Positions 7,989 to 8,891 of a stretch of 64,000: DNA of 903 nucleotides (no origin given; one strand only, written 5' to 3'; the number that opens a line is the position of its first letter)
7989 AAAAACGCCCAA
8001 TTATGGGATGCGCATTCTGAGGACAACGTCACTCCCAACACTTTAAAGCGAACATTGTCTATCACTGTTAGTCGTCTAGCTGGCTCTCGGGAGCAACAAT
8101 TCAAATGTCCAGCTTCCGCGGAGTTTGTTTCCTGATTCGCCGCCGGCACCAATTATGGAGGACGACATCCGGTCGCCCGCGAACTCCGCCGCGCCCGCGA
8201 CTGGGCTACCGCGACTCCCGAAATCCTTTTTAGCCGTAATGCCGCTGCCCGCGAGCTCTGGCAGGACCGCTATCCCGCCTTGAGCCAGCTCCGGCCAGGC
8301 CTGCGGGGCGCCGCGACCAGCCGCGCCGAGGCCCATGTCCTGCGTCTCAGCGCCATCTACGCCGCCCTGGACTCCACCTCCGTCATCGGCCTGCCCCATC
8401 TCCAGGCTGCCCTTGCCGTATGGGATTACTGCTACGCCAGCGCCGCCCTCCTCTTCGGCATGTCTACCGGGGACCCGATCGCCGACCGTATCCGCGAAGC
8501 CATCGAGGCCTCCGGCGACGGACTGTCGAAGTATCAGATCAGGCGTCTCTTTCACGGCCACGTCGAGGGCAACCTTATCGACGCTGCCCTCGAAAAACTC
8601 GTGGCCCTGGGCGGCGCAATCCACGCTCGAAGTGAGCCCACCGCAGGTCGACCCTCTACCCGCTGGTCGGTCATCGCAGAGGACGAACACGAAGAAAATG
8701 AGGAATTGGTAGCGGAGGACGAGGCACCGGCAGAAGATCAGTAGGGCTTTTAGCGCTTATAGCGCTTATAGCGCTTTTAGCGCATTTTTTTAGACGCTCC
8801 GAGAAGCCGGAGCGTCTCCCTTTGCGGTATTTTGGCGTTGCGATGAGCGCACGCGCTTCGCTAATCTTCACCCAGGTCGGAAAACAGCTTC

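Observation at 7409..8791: Tandem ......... 9-mer arrays bracketing a 1.3-kb segment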

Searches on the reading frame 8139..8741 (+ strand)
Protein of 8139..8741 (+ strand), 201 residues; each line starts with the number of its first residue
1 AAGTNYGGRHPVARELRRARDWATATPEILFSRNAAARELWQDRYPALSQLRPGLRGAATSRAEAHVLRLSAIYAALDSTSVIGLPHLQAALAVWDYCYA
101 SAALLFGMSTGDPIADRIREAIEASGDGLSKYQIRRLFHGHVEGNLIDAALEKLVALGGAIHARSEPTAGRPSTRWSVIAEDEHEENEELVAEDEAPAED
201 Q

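Call 15: find_homologous_proteins(query=window:8139-8741:+)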
Query window:8139-8741:+ (201 aa): 308 proteins with E <= 0.001 among 3018 candidates; the best 120 are listed.
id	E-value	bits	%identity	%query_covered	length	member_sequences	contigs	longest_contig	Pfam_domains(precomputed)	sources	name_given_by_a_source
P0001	1.1e-94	334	82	95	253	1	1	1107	-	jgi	jgi:hypothetical protein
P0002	2.1e-92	326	80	97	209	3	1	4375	-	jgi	jgi:hypothetical protein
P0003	2.6e-92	326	83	92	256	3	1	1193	-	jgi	jgi:hypothetical protein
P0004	1.1e-91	324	82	94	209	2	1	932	-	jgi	jgi:hypothetical protein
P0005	5.1e-91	322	81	95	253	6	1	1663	-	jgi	jgi:hypothetical protein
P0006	2.0e-90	320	77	97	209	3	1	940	-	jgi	jgi:hypothetical protein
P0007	4.2e-90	319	83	87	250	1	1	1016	-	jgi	jgi:hypothetical protein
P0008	5.7e-87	308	78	94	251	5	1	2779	-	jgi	jgi:hypothetical protein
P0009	6.9e-87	308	77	98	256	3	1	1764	-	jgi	jgi:hypothetical protein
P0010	2.5e-86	306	75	96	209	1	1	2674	-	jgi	-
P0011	3.3e-86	306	77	95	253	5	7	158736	-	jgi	-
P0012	3.5e-85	303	77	92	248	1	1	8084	-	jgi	jgi:hypothetical protein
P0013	3.5e-85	303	81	87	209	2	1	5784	-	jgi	jgi:hypothetical protein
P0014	1.1e-84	301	76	95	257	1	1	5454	-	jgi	jgi:hypothetical protein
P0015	1.6e-84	300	78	94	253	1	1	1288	-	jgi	jgi:hypothetical protein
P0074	1.1e-55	206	61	84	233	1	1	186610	PF13148.12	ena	-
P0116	1.3e-47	180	58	84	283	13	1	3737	PF13148.12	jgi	jgi:hypothetical protein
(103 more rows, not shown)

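Call 30: find_encoding_contigs(protein=P0011, flank=8000, max_places=6)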
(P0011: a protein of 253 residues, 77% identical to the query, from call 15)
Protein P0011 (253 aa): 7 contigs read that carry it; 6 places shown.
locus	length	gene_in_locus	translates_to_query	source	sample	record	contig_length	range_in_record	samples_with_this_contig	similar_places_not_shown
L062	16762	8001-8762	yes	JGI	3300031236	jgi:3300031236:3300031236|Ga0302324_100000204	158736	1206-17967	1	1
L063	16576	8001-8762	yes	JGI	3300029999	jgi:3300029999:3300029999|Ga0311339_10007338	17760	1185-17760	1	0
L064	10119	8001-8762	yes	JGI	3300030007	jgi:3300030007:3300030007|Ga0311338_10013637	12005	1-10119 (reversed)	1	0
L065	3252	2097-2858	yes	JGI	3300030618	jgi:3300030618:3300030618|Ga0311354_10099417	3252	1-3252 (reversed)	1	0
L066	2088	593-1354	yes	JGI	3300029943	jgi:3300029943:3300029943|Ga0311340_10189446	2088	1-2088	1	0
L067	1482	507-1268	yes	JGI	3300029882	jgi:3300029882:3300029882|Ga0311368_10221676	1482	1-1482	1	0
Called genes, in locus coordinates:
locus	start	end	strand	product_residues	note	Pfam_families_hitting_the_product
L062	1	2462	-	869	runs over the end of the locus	-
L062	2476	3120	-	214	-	PF01471:PG_binding_1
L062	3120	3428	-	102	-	-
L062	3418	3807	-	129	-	-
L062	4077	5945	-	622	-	PF00144:Beta-lactamase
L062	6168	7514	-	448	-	-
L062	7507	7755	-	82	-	-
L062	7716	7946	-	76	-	-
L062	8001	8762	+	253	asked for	-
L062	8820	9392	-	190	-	-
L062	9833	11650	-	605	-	PF00263:Secretin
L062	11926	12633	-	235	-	PF00702:Hydrolase, PF12710:HAD, PF13419:HAD_2, PF13242:Hydrolase_like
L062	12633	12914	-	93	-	PF02954:HTH_8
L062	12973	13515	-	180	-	PF02674:Colicin_V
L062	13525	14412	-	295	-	PF01259:SAICAR_synt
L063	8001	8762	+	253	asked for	-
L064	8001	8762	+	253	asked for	-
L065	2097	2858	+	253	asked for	-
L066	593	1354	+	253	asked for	-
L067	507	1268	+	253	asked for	-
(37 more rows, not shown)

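Call 52: find_related_loci(query=window:8139-8741:+, collection=metagenome_contigs, flank=3000)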
Query window:8139-8741:+ (201 aa) in metagenome_contigs; peptide patterns used: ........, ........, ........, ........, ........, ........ (x = any residue, [..] = any of these).
197 stretches matched a pattern; 46 encode a relative of the query (tblastn E <= 1e-3); 46 distinct loci.
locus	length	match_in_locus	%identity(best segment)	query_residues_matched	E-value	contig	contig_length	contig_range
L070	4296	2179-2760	83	7-201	5e-102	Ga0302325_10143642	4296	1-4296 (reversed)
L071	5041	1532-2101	82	11-201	1e-99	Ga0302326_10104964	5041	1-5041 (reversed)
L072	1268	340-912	81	10-201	2e-105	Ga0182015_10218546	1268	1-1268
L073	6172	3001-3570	79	11-201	1e-94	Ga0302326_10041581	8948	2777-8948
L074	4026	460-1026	78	12-201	6e-94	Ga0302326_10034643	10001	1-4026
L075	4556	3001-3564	78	11-199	5e-91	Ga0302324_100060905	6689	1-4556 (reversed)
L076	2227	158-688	80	12-188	6e-94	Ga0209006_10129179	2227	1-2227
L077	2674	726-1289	76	11-199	9e-93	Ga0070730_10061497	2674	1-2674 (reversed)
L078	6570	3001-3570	75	11-201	2e-90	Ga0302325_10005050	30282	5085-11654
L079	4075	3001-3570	75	11-201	2e-90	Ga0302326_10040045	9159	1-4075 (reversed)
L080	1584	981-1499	83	12-185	4e-95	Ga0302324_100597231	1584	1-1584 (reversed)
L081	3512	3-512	83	15-185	6e-89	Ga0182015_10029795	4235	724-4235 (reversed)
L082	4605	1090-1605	80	11-183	4e-88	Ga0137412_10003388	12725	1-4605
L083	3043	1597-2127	79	11-188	7e-89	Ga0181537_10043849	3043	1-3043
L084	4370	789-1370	74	7-201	2e-86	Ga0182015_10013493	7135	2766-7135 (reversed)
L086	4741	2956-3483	76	11-187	5e-85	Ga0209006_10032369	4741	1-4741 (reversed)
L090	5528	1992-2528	72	12-190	1e-78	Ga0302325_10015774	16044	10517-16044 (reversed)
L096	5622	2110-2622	58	12-183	6e-56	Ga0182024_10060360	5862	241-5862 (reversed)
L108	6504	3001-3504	43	12-179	8e-35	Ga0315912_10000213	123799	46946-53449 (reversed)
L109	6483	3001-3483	43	16-176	1e-33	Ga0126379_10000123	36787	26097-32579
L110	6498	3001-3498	48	14-179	7e-37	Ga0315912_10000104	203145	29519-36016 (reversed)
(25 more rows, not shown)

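Call 56: search_protein_families(library=pfam, proteins=[L108:1-1082:-, L108:1243-1527:+, L108:1822-3507:+, L108:3800-4375:+, L109:1-1332:+, L109:1329-1727:+, L109:1849-3495:+, L110:1635-2243:+, L110:2224-3501:+, L110:655-1143:-], max_evalue=0.01)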
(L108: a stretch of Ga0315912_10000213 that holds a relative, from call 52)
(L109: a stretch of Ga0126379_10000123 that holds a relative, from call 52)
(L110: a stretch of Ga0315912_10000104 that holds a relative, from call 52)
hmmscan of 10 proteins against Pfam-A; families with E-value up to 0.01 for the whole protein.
L108:1-1082:- (360 aa): 3 families
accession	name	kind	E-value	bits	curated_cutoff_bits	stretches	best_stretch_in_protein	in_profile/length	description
PF00239.26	Resolvase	-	5.2e-18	66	23.3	1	7-151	1-143/145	Resolvase, N terminal domain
PF13408.12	Zn_ribbon_recom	-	8.9e-09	36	25.3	1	283-340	2-57/58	Recombinase zinc beta ribbon domain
PF07508.19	Recombinase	-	9.8e-05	23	21.1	1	188-267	3-101/102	Recombinase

L108:1243-1527:+ (94 aa): 1 family
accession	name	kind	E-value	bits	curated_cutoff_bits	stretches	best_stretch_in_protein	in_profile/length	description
PF12728.13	HTH_17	-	7e-09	36.3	27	1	40-87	2-49/51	Helix-turn-helix domain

L108:1822-3507:+ (561 aa): 2 families
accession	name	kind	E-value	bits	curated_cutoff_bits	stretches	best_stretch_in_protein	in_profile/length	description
PF00772.26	DnaB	-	6.2e-14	52.3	23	1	20-121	2-103/103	DnaB-like helicase N terminal domain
PF13148.11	DUF3987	-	2.4e-13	50.5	27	1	277-490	132-363/364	Protein of unknown function (DUF3987)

L108:3800-4375:+ (191 aa): 0 families

L109:1-1332:+ (443 aa): 0 families

L109:1329-1727:+ (132 aa): 1 family
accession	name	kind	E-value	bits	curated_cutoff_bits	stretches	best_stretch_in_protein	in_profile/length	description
PF08774.17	VRR_NUC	-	9.3e-06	26.1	23.8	1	50-104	58-114/116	VRR-NUC domain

L109:1849-3495:+ (548 aa): 1 family
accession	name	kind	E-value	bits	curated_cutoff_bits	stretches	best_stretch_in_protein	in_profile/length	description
PF00772.26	DnaB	-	1.1e-08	35.5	23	1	12-106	2-102/103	DnaB-like helicase N terminal domain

L110:1635-2243:+ (202 aa): 0 families

L110:2224-3501:+ (425 aa): 1 family
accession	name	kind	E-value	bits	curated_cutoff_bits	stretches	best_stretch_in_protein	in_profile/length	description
PF13148.11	DUF3987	-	1.5e-12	47.8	27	1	140-354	131-363/364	Protein of unknown function (DUF3987)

L110:655-1143:- (162 aa): 3 families
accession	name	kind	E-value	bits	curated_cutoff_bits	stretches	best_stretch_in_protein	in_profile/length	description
PF12844.13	HTH_19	-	0.00053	20.3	30.2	1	16-64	4-49/64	Helix-turn-helix domain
PF13560.12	HTH_31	-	0.0017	19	27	1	16-65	6-56/64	Helix-turn-helix domain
PF01381.28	HTH_3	-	0.0023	18.3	23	1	16-60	1-45/55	Helix-turn-helix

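Call 57: search_protein_families(library=pfam, proteins=[L073:787-1758:+, L073:1-639:+, L078:141-1271:+, L078:1268-1573:+, L090:1-957:-, L086:950-1858:-, L086:327-1016:+, L070:2-937:+, L075:1-1687:-, L096:316-696:-], max_evalue=0.01)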
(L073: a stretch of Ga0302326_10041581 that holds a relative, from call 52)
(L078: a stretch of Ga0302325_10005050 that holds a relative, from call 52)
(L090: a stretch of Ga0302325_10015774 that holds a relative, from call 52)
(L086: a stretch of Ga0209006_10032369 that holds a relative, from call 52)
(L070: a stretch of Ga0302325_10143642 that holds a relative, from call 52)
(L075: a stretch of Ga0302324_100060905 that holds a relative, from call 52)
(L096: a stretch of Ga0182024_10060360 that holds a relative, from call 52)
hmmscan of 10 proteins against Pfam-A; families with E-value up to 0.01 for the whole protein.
L073:787-1758:+ (323 aa): 1 family
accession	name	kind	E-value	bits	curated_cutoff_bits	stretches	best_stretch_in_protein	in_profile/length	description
PF02622.21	DUF179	-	2e-33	116.1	27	1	144-295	2-155/157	AlgH-like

L073:1-639:+ (212 aa): 2 families
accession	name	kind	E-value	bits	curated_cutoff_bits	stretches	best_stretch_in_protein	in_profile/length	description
PF13581.12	HATPase_c_2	-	6.8e-21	75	27.4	1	73-203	5-127/127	Histidine kinase-like ATPase domain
PF02518.31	HATPase_c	-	2.9e-05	24.9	26.4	1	97-183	5-80/111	Histidine kinase-, DNA gyrase B-, and HSP90-like ATPase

L078:141-1271:+ (376 aa): 1 family
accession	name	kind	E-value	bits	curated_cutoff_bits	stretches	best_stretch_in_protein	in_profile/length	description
PF01522.26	Polysacc_deac_1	-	4.1e-15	56.3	23.1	1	70-218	4-121/124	Polysaccharide deacetylase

L078:1268-1573:+ (101 aa): 0 families

L090:1-957:- (319 aa): 5 families
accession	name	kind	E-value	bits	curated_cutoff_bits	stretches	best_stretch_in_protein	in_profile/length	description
PF00027.35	cNMP_binding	-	4.7e-15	55.8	27.5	1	84-170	2-88/89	Cyclic nucleotide-binding domain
PF01494.25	FAD_binding_3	-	0.00067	19.4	22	1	282-313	2-33/349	FAD binding domain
PF12831.13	FAD_oxidored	-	0.0031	17.3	27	1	283-318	1-37/416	FAD dependent oxidoreductase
PF01946.23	Thi4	-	0.0032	17.2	26.2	1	282-317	18-55/235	Thi4 family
PF13738.12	Pyr_redox_3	-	0.0097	15.6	30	0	285-315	1-32/305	Pyridine nucleotide-disulphide oxidoreductase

L086:950-1858:- (302 aa): 0 families

L086:327-1016:+ (229 aa): 4 families
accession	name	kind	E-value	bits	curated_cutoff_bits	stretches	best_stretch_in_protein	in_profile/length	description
PF12697.13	Abhydrolase_6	-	3.1e-25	90.6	26.3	1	8-217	1-215/217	Alpha/beta hydrolase family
PF12146.15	Hydrolase_4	-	2.1e-07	30.9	27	1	57-204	72-226/239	Serine aminopeptidase, S33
PF00561.26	Abhydrolase_1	-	3.1e-06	27.5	25.8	1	32-115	27-120/245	alpha/beta hydrolase fold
PF12695.13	Abhydrolase_5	-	3.8e-05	24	27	1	8-96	2-93/164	Alpha/beta hydrolase family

L070:2-937:+ (311 aa): 1 family
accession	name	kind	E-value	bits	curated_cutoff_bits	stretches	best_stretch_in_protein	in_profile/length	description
PF07228.17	SpoIIE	-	1.9e-46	158.9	25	1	121-306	2-191/192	Stage II sporulation protein E (SpoIIE)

L075:1-1687:- (562 aa): 5 families
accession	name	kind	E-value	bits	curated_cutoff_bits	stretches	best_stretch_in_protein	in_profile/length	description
PF07676.18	PD40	-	1.3e-25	89.1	20.9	3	147-168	13-35/38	WD40-like Beta Propeller Repeat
PF00930.27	DPPIV_N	-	1.9e-09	37.2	22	1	258-298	25-64/354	Dipeptidyl peptidase IV (DPP IV) N-terminal region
PF25174.1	Beta-prop_THOC3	-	2e-07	30.7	305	0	129-208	74-146/272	THOC3 beta-propeller domain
PF00326.27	Peptidase_S9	-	3.8e-05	23.7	22.6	1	528-561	8-41/213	Prolyl oligopeptidase family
PF20434.5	BD-FAE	-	0.0079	16.2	26.8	0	501-545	9-58/215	BD-FAE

L096:316-696:- (126 aa): 0 families

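Call 74: predict_structure(alignment_id=A3)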
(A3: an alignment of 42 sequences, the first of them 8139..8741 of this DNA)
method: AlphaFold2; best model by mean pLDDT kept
length: 201 residues; sequences in the alignment: 42
mean_pLDDT: 71.2   pTM: 0.49
mean pLDDT of the five models: 71.2, 68.2, 65.5, 64.2, 62.7
residues with pLDDT >= 90: 55; 70-90: 44; 50-70: 80; < 50: 22
segments of 3 or more residues with pLDDT < 50: 1-8, 48-53, 55-60
pLDDT, mean of each block of 10 residues (from residue 1): 44 68 65 60 56 43 58 59 71 75 67 90 94 96 96 87 91 91 57 59 57
secondary structure, 60 per line:
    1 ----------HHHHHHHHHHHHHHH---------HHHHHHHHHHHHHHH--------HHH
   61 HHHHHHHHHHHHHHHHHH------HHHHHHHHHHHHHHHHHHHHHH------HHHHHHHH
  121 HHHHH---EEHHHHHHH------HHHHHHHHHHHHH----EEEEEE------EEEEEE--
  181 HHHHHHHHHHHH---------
elements in order: H11-25 H35-49 H58-78 H85-106 H113-125 H131-137 H144-156 E161-166 E173-178 H181-192

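Call 78: fold_search(model_id=the predicted structure, library=pdb)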
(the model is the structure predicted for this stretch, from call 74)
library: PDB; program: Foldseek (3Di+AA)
matches with E <= 10: 678; with E <= 0.001: 0
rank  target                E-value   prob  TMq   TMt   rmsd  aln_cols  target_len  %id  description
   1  1yyv_A                1.5e-02  1.00  0.26  0.43   7.3        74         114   16  Putative transcriptional regulator ytfH from Salmonella typhimurium (released 2005-04-05)
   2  6xjf_B                1.9e-02  1.00  0.28  0.51   7.2       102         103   16  X-ray crystal structure of Pyrococcus furiosus general transcription factor TFE-alpha (SeMet labeled protein) (released 2020-07-08)
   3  6cmv_B                2.1e-02  1.00  0.29  0.48   5.9        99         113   20  Crystal structure of Archaeal Biofilm Regulator (AbfR2) from Sulfolobus acidocaldarius (released 2018-11-14)
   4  6abt_A                2.4e-02  1.00  0.29  0.55   8.5        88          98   15  Crystal structure of transcription factor from Listeria monocytogenes (released 2019-06-05)
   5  3eco_A                2.9e-02  0.98  0.29  0.42  12.2       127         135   15  Crystal structure of MepR, a transcription regulator of the Staphylococcus aureus multidrug efflux pump MepA (released 2009-02-10)
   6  6abq_A                3.2e-02  1.00  0.28  0.48   8.4        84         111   14  Crystal structure of transcription factor from Listeria monocytogenes (released 2019-06-05)
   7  8cll_A                3.4e-02  1.00  0.28  0.19   2.2        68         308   16  Structural insights into human TFIIIC promoter recognition (released 2023-06-21)
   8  6j05_A                3.4e-02  1.00  0.28  0.52   8.4        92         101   18  Structures of two ArsR As(III)-responsive repressors: implications for the mechanism of derepression (released 2019-07-03)
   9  6pln_B                3.4e-02  0.97  0.26  0.47   8.7       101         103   16  X-ray crystal structure of Pyrococcus furiosus general transcription factor TFE-alpha (released 2020-07-08)
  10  8cli_A                3.7e-02  1.00  0.30  0.12   5.3        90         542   16  TFIIIC TauB-DNA monomer (released 2023-06-21)
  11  1zg3                  5.0e-02  0.94  0.27  0.16   8.3       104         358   16  Crystal structure of the isoflavanone 4'-O-methyltransferase complexed with SAH and 2,7,4'-trihydroxyisoflavanone (released 2006-08-01)
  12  4rgu_B                5.0e-02  0.91  0.28  0.36  12.6       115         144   16  Crystal Structure of Putative MarR Family Transcriptional Regulator HcaR from Acinetobacter sp. ADP complexed with fer (released 2015-03-04)
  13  1ub9                  5.3e-02  1.00  0.30  0.57   6.5        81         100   17  Structure of the transcriptional regulator homologue protein from Pyrococcus horikoshii OT3 (released 2004-05-04)
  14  6xjf_G                5.3e-02  0.95  0.27  0.47   8.4       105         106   14  X-ray crystal structure of Pyrococcus furiosus general transcription factor TFE-alpha (SeMet labeled protein) (released 2020-07-08)
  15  3k0l_A                5.3e-02  0.90  0.28  0.38  11.8       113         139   18  Crystal Structure of Putative MarR Family Transcriptional Regulator from Acinetobacter sp. ADP (released 2009-10-13)
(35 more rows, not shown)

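Call 80: search_dna_similar(query=L108:1822-3504:+, collection=plasmids, mode=protein, max_rows=15)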
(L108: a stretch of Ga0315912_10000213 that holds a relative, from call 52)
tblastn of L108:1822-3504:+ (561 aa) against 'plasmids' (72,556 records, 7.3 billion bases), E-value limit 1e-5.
Records with a match: 491; places in all: 502; records where one place covers at least 80% of the query: 0.
Best place of each record, by identity: <60% 491.
By first word of the organism name: Escherichia 371; Salmonella 34; Pseudomonas 19; Vibrio 11; Klebsiella 11; Streptomyces 9; Kitasatospora 4; Proteus 2; Duffyella 2; Pantoea 2; and 21 more.
By predicted mobility (MOB-suite, as given by PLSDB): non-mobilizable 447; conjugative 27; mobilizable 17.
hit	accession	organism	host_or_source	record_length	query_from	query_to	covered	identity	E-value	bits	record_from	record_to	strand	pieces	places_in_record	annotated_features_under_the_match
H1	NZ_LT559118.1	Nonomuraea gerenzanensis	-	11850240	180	553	67%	27.7%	1e-23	113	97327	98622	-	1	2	none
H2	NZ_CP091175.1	Stutzerimonas stutzeri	cell culture,wwtp active sludge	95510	11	163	27%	33.3%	7e-6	57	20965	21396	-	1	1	dnaB: replicative DNA helicase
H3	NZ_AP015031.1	Pseudomonas putida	-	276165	13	195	33%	27.8%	1e-8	66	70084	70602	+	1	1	dnaB: replicative DNA helicase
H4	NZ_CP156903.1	Pseudomonas kurunegalensis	Homo sapiens,stool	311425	13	195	33%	27.8%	1e-8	66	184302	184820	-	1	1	dnaB: replicative DNA helicase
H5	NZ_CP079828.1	Pseudomonas sp. HD6515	sewage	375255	13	195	33%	27.8%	1e-8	66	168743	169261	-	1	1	dnaB: replicative DNA helicase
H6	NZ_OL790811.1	Proteus mirabilis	-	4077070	21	186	30%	30.2%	3e-7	62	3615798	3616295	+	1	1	none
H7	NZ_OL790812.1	Proteus mirabilis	-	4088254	21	186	30%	30.2%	3e-7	62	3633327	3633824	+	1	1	none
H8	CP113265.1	Streptomonospora nanhaiensis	-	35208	6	154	27%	33.1%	5e-7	61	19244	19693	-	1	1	AAA family ATPase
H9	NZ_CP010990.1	Pseudonocardia sp. EC080625-04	Apterostigma dentigerum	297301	1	154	27%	30.8%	5e-6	57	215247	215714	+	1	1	dnaB: replicative DNA helicase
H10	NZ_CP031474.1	Vibrio coralliilyticus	Oyster larvae,Bacterium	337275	12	152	25%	33.6%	6e-8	64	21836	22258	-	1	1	dnaB: replicative DNA helicase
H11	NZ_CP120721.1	Vibrio coralliilyticus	tissue sample,sea urchin, ...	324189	12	152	25%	33.6%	7e-8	63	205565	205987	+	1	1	dnaB: replicative DNA helicase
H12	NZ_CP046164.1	Vibrio sp. THAF191c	pure culture,Surface of a polyethylene ...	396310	12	152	25%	33.6%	7e-8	63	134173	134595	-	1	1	dnaB: replicative DNA helicase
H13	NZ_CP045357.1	Vibrio sp. THAF64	pure culture,Surface of a sandy ...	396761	12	152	25%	33.6%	7e-8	63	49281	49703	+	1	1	dnaB: replicative DNA helicase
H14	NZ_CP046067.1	Vibrio sp. THAF191d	pure culture,Surface of a polyethylene ...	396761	12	152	25%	33.6%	7e-8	63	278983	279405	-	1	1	dnaB: replicative DNA helicase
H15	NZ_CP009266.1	Vibrio coralliilyticus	-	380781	12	152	25%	33.6%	7e-8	63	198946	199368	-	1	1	dnaB: replicative DNA helicase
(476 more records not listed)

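Call 98: search_protein_families(library=padloc, proteins=[L108:1822-3504:+], max_evalue=0.01)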
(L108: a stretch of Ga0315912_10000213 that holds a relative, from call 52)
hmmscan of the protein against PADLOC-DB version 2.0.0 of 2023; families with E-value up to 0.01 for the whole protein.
L108:1822-3504:+ (561 aa): 0 families
